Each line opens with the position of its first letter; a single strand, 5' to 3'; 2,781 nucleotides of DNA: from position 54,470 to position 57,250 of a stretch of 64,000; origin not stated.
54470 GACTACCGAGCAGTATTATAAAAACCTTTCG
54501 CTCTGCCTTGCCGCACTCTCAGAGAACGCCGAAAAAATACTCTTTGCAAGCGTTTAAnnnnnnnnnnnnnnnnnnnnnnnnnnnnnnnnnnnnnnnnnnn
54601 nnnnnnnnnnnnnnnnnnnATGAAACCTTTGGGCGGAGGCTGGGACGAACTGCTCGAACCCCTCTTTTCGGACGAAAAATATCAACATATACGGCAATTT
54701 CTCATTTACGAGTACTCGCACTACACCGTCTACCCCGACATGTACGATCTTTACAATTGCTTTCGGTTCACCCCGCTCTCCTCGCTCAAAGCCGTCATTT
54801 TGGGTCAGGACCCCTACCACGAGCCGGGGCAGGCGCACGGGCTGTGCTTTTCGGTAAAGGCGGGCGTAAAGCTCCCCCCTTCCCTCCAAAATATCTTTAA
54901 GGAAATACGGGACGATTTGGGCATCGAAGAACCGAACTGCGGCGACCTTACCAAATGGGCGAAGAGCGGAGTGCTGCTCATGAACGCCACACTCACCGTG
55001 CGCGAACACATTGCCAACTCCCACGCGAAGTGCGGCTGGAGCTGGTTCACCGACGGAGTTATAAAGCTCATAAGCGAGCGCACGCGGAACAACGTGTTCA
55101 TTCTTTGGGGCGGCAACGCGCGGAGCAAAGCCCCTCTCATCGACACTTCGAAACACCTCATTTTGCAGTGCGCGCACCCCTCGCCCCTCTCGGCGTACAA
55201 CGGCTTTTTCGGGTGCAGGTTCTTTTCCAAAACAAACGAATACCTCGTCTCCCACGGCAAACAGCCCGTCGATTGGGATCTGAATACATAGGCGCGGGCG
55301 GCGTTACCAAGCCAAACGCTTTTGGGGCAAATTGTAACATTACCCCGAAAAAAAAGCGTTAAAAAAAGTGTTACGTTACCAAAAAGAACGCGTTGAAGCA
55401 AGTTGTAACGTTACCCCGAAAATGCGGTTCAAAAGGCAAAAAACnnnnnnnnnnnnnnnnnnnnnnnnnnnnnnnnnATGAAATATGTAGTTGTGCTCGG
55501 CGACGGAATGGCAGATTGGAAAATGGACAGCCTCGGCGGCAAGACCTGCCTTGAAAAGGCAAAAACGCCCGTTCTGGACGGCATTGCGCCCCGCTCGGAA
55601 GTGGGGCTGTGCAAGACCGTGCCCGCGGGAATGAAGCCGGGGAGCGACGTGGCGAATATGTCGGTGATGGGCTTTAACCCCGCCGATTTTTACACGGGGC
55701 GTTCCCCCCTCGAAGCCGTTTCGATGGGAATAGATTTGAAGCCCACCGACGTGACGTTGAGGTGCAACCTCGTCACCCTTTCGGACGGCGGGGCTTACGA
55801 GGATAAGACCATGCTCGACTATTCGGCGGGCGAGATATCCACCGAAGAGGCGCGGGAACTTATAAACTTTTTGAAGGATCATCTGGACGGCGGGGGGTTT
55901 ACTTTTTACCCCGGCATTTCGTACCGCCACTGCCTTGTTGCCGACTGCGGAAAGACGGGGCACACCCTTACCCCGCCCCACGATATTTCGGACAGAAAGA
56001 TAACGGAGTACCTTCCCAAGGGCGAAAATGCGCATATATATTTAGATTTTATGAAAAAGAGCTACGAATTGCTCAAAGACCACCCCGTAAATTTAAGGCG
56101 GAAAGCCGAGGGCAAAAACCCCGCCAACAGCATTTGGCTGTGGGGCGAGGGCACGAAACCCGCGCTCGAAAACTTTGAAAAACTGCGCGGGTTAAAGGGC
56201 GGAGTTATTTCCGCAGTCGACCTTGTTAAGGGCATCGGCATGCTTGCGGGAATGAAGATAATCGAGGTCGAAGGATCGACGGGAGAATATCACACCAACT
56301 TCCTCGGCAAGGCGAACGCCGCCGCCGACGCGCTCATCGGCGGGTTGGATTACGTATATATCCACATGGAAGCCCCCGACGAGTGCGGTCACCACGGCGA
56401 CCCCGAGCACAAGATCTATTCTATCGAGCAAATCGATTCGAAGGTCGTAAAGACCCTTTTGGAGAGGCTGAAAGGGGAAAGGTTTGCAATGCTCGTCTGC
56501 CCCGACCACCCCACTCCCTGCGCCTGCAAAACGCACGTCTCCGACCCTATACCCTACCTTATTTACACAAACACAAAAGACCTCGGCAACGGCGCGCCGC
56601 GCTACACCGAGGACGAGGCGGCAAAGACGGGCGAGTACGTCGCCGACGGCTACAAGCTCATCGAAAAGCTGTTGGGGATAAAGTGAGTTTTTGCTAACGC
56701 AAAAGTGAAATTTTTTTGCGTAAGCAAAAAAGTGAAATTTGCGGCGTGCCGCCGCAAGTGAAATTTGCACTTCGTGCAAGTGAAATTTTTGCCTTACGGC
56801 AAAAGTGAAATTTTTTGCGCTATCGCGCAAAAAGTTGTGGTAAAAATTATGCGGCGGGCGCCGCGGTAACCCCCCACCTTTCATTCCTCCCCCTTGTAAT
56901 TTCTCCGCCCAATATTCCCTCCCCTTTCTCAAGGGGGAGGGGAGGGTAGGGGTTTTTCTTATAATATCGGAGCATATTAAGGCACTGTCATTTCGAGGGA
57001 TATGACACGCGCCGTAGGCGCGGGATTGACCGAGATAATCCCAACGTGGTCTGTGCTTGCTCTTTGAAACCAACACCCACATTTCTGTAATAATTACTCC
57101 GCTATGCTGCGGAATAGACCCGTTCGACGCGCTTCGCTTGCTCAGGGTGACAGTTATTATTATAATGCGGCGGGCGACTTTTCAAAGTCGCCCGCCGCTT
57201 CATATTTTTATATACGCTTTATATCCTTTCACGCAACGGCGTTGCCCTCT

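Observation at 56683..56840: Array of invariant GTGAAAT linkers alternating with variable perfect hairpins (7 units), starting in the apgM stop codon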

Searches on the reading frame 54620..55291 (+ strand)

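Call 17: search_protein_families(library=pfam, proteins=[window:54620-55291:+])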
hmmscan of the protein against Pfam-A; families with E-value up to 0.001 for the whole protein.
window:54620-55291:+ (223 aa): 1 family
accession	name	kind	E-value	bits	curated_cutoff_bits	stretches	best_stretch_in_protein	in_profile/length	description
PF03167.25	UDG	-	4.3e-15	56.5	24.3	1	50-209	3-140/141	Uracil DNA glycosylase superfamily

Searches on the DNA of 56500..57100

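Call 6: search_rna_families(source=window, start=56500, end=57100, threshold=evalue, max_evalue=1, show_alignments=3)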
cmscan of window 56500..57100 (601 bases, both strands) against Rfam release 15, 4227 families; matches with E-value up to 1: 9.
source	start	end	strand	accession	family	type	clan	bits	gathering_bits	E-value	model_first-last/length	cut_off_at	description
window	56730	56816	+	RF01706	Gut-1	Gene; sRNA;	-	56.5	50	1.5e-10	1-77/77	no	Gut-1 RNA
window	56913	56947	-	RF02795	Pab91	Gene; snRNA; snoRNA; HACA-box;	-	21.5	71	0.18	1-57/57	no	Pab91 RNA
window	56677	56743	+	RF00650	mir-153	Gene; miRNA;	-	20.8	54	0.31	1-73/73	no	mir-153 microRNA precursor family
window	56916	56945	+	RF02795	Pab91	Gene; snRNA; snoRNA; HACA-box;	-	19.6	71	0.53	1-57/57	no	Pab91 RNA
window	56867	56956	+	RF04096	mir-4433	Gene; miRNA;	-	19.2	77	0.47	1-83/83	no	mir-4433 microRNA precursor family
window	56903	56953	+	RF01015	mir-885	Gene; miRNA;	-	19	66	0.34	1-74/74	no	mir-885 microRNA precursor family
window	56688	56730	-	RF03640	mir-3747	Gene; miRNA;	-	18.9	63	0.52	16-54/67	no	mir-3747 microRNA precursor family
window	56915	56951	+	RF03520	mir-3059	Gene; miRNA;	-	18.1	88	0.86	1-59/59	no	mir-3059 microRNA precursor family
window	56916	57010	+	RF00264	SNORA64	Gene; snRNA; snoRNA; HACA-box;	CL00041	16.4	35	0.7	1-133/133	no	Small nucleolar RNA SNORA64/SNORA10 family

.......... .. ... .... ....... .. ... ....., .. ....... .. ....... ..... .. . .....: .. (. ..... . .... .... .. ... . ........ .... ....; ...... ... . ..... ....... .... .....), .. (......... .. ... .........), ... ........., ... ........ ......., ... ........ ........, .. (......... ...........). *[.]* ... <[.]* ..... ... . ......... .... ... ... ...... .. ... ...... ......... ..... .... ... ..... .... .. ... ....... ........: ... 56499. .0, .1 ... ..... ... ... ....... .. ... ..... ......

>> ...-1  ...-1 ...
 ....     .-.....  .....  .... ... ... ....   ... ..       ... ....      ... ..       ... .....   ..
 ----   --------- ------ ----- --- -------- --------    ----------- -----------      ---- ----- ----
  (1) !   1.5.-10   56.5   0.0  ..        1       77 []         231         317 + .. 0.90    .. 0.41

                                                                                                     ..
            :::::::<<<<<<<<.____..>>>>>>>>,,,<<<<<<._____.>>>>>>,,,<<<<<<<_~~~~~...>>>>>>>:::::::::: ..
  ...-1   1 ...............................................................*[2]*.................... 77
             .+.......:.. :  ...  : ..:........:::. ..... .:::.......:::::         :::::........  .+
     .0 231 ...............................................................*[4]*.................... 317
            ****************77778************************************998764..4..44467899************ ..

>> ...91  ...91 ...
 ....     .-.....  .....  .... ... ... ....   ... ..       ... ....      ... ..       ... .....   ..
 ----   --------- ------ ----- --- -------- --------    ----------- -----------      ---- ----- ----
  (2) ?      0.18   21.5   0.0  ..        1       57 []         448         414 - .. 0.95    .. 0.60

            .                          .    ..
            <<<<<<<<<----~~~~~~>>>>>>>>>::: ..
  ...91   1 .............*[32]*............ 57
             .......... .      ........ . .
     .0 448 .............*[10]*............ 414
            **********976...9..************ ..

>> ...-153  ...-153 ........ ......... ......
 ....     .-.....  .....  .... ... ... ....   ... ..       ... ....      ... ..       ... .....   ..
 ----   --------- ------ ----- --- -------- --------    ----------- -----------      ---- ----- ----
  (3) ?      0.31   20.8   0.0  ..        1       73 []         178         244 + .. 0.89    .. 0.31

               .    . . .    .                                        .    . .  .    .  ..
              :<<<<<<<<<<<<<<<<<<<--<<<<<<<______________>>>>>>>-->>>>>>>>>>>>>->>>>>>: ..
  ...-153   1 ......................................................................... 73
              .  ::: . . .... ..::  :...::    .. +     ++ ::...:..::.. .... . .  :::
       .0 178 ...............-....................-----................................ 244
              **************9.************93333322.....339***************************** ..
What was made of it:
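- On Gut-1 RNA (RF01706): Alignment to the model in call 6.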
